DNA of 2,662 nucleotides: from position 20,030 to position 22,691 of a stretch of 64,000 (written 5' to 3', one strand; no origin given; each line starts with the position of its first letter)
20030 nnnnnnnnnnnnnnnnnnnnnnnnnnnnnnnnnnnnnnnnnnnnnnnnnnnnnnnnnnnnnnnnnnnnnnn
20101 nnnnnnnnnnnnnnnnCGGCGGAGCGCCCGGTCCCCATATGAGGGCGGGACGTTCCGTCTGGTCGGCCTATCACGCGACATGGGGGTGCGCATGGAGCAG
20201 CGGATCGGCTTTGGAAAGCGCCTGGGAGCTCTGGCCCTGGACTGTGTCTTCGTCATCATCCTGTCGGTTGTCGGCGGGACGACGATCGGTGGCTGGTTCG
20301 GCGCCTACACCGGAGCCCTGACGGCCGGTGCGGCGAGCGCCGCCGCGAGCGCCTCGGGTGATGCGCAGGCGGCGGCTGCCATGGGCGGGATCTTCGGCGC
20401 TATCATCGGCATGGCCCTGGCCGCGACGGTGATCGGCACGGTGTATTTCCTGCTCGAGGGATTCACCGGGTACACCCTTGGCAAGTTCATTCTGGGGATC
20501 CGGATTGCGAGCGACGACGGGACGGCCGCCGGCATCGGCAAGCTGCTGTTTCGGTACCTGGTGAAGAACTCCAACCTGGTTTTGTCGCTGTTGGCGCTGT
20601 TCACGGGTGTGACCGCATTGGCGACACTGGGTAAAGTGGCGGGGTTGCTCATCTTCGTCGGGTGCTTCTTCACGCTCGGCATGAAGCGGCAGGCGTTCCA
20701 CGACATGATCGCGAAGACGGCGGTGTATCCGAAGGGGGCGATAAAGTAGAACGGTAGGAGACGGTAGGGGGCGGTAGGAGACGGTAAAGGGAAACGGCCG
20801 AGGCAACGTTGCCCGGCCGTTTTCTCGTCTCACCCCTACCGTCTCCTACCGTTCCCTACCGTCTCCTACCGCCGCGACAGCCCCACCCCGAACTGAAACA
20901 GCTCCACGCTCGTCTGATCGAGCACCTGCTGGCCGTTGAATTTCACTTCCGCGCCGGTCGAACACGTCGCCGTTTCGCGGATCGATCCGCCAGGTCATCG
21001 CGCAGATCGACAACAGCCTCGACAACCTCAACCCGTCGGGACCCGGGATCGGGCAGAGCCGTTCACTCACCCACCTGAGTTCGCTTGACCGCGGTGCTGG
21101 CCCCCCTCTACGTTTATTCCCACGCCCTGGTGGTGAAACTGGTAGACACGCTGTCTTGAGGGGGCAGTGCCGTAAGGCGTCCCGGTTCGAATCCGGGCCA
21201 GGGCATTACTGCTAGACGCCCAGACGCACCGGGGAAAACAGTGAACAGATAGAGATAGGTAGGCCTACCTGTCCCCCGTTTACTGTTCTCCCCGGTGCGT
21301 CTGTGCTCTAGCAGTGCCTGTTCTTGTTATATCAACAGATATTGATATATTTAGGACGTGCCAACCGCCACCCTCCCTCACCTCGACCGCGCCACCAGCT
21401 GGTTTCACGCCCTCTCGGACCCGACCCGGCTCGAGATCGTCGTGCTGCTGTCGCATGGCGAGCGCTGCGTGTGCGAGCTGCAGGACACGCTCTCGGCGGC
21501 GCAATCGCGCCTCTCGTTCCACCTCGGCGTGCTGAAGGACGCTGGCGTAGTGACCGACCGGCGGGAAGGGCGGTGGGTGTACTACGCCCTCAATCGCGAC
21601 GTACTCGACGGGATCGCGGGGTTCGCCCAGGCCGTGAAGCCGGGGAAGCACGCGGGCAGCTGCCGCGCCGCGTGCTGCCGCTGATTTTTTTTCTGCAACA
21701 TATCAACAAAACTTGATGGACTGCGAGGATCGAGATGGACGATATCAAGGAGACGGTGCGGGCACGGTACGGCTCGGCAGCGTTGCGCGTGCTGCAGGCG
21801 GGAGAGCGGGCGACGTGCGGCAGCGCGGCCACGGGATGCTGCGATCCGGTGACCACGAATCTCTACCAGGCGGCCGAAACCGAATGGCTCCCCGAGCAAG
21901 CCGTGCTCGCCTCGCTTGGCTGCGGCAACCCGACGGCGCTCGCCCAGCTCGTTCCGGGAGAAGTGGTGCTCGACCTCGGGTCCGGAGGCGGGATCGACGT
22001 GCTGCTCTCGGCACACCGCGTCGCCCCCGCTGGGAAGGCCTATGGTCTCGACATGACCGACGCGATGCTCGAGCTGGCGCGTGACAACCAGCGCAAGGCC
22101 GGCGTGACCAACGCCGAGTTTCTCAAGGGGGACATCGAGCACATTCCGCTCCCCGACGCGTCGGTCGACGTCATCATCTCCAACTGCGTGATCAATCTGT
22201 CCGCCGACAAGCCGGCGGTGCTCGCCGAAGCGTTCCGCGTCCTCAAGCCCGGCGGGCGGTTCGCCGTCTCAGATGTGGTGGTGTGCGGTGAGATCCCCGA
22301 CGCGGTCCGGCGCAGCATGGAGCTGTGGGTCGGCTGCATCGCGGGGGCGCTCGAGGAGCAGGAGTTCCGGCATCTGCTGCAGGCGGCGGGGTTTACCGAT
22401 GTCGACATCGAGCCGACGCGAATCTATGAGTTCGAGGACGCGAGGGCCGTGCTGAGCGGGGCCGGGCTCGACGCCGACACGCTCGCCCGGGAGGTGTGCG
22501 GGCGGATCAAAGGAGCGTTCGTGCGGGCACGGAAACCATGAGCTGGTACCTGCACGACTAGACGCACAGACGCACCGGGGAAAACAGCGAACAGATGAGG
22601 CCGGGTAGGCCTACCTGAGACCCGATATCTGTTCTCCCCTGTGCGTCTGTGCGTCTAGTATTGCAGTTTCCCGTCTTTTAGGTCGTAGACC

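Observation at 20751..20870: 120-bp near-perfect palindrome made of 10-bp GGTAGG repeats around a terminator hairpin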

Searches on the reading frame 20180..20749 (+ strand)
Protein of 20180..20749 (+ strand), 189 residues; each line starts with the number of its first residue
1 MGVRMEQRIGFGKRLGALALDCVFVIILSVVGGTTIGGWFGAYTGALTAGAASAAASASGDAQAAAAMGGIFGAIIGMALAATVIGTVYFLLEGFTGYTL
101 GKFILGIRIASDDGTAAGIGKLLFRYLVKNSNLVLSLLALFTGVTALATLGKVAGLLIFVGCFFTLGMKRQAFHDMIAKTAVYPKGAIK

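Call 14: find_encoding_contigs(protein=window:20180-20749:+, flank=3000, max_places=10)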
Protein window:20180-20749:+ (189 aa): 2 contigs read that carry it; 2 places shown.
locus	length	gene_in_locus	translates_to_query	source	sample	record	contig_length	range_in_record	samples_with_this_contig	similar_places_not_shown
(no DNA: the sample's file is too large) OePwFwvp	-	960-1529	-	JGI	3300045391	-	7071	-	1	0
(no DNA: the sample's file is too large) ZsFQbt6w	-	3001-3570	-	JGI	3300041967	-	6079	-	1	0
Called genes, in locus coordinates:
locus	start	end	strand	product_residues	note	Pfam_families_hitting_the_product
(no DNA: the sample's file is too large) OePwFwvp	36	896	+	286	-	PF27100:DcsG_N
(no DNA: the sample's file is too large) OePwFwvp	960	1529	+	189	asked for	PF06271:RDD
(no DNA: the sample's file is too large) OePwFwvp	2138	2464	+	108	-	PF01022:HTH_5, PF12840:HTH_20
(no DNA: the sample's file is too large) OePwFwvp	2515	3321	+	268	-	PF01135:PCMT (weak), PF01209:Ubie_methyltran, PF05175:MTS (weak), PF13489:Methyltransf_23, PF13847:Methyltransf_31, PF08241:Methyltransf_11, PF08242:Methyltransf_12, PF13649:Methyltransf_25, +4 more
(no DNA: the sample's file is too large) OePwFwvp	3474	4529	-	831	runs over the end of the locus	PF01565:FAD_binding_4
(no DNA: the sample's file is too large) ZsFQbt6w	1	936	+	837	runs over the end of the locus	-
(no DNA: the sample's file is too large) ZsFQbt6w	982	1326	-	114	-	-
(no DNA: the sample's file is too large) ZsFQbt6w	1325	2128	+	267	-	-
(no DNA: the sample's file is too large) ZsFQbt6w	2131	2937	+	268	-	-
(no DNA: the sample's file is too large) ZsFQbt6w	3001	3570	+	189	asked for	PF06271:RDD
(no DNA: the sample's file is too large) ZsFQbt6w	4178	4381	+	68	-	?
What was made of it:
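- Checked: Two other JGI samples carry contigs with the identical RDD protein and the same 609-nt spacing to the next gene (call 14).
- The locus is assembled with identical gene spacing in two further samples (call 14).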

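Call 22: find_related_loci(query=window:20180-20746:+, collection=metagenome_contigs, flank=3000)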
Query window:20180-20746:+ (189 aa) in metagenome_contigs; peptide patterns used: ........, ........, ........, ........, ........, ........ (x = any residue, [..] = any of these).
390 stretches matched a pattern; 23 encode a relative of the query (tblastn E <= 1e-3); 23 distinct loci.
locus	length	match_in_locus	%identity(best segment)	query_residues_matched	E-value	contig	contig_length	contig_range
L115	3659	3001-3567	100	1-189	1e-118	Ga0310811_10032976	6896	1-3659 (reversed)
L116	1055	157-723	88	1-189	2e-95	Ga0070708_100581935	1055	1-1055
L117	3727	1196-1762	79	1-189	2e-83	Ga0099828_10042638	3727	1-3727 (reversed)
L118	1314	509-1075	73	1-189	7e-83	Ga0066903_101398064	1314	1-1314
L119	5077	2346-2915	78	1-189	2e-75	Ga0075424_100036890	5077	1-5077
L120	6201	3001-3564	76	2-189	2e-68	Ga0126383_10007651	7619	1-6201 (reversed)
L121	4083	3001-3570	74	1-189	9e-67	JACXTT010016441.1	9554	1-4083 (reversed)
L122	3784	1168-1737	74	1-189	5e-66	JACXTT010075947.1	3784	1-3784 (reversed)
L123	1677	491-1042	64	4-189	4e-66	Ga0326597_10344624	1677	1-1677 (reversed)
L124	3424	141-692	66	4-189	2e-62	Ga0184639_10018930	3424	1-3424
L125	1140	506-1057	66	4-189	6e-64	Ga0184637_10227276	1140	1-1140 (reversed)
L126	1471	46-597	62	4-189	2e-60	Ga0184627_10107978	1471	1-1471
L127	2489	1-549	65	5-189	9e-58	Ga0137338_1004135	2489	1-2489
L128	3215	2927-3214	85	1-96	4e-37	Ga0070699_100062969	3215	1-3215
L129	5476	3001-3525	37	5-189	3e-35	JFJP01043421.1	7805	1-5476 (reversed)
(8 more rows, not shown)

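Call 31: search_protein_families(library=pfam, proteins=[window:20180-20749:+], max_evalue=0.01)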
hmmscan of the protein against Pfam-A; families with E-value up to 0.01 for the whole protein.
window:20180-20749:+ (189 aa): 1 family
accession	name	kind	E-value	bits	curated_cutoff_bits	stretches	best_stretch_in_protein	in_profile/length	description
PF06271.18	RDD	-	2.1e-15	57.7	24.1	1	10-179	3-137/137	RDD family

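Call 52: search_protein_families(library=pfam, alignment_id=A2, max_evalue=0.00001)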
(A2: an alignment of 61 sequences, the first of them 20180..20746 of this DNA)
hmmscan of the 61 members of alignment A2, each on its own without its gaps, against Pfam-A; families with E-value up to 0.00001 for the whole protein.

A. member 1, window:20180-20746:+ (189 aa): 1 family
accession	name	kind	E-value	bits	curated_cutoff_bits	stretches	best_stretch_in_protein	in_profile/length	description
PF06271.18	RDD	-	2.1e-15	57.7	24.1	1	10-179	3-137/137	RDD family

B. families by the number of members that match (of 61 scanned): 73 families (the first 25 are shown)
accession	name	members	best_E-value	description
PF00120.29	Gln-synt_C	4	5.6e-135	Glutamine synthetase, catalytic domain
PF03951.24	Gln-synt_N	4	4.6e-32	Glutamine synthetase, beta-Grasp domain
PF13620.12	CarboxypepD_reg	3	6.2e-22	Carboxypeptidase regulatory-like domain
PF08811.16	DUF1800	2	1.5e-133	Protein of unknown function (DUF1800)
PF25183.1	OMP_b-brl_4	2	6.2e-78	Outer membrane beta barrel domain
PF13715.12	CarbopepD_reg_2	2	7.3e-10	CarboxypepD_reg-like domain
PF07715.20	Plug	2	5.2e-08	TonB-dependent Receptor Plug Domain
PF00285.26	Citrate_synt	1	5.8e-142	Citrate synthase, C-terminal domain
PF00224.27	PK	1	8.6e-108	Pyruvate kinase, barrel domain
PF01571.26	GCV_T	1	4.6e-90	Aminomethyltransferase folate-binding domain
PF01977.22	UbiD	1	1.5e-84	3-octaprenyl-4-hydroxybenzoate carboxy-lyase Rift-related domain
PF00144.29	Beta-lactamase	1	1.5e-69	Beta-lactamase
PF00482.28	T2SSF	1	1.2e-67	Type II secretion system (T2SS), protein F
PF03577.20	Peptidase_C69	1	6.1e-55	Peptidase family C69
PF01040.23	UbiA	1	2.8e-53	UbiA prenyltransferase family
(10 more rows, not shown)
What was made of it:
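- Closest known: Plasmid iterons and ParR/omega-type centromere arrays. Different: There are many dispersed chromosomal copies next to housekeeping genes (call 52).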

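Call 74: search_protein_families(library=pfam, proteins=[L120:3676-4284:-, L120:4367-5659:+], max_evalue=0.001)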
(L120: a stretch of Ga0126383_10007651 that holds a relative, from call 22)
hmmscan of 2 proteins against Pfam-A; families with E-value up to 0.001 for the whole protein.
L120:3676-4284:- (203 aa): 0 families

L120:4367-5659:+ (430 aa): 0 families

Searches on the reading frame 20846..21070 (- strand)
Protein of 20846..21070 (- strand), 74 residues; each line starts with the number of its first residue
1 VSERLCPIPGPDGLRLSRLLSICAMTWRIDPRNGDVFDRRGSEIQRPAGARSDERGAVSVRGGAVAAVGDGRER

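Call 31: search_protein_families(library=pfam, proteins=[window:20846-21070:-], max_evalue=0.01)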
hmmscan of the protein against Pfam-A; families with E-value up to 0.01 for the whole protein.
window:20846-21070:- (74 aa): 0 families

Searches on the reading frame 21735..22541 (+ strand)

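Call 31: search_protein_families(library=pfam, proteins=[window:21735-22541:+], max_evalue=0.01)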
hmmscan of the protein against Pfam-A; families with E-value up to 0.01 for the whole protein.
window:21735-22541:+ (268 aa): 14 families
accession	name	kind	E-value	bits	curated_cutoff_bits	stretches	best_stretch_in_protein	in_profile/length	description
PF13847.12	Methyltransf_31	-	4.8e-36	124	27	1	74-219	3-145/145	Methyltransferase domain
PF08241.18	Methyltransf_11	-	7.1e-23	81.5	21.2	1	79-177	1-94/95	Methyltransferase domain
PF13649.12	Methyltransf_25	-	3.9e-22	79.2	27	1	78-174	1-97/97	Methyltransferase domain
PF01209.24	Ubie_methyltran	-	7.9e-17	61.8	20.1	1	74-179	47-152/233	ubiE/COQ5 methyltransferase family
PF08242.18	Methyltransf_12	-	4.9e-13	50.1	30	1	79-176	1-98/98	Methyltransferase domain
PF13489.12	Methyltransf_23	-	5.4e-11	42.9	27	1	71-223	19-162/164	Methyltransferase domain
PF06325.19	PrmA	-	3.8e-07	30.3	22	1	74-181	161-261/296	Ribosomal protein L11 methyltransferase (PrmA)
PF05148.21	Methyltransf_8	-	1e-06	29.2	27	1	127-181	106-159/219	Hypothetical methyltransferase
PF01135.25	PCMT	-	3.8e-06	27.3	20.3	1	67-177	66-170/210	Protein-L-isoaspartate(D-aspartate) O-methyltransferase (PCMT)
PF20922.3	Anamorsin_N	-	4.7e-06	26.8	27.1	1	133-186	41-95/163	Anamorsin, N-terminal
PF05175.20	MTS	-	9.2e-06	25.8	23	1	75-177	32-137/170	Methyltransferase small domain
PF01170.24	UPF0020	-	1.2e-05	25.6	22.3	1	100-150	77-128/197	RMKL-like, methyltransferase domain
PF00891.24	Methyltransf_2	-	8e-05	22.5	22.3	1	75-220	63-209/210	O-methyltransferase domain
PF24675.1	NpmA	-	0.0074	16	60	0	76-140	25-92/214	16S rRNA (adenine(1408)-N(1))-methyltransferase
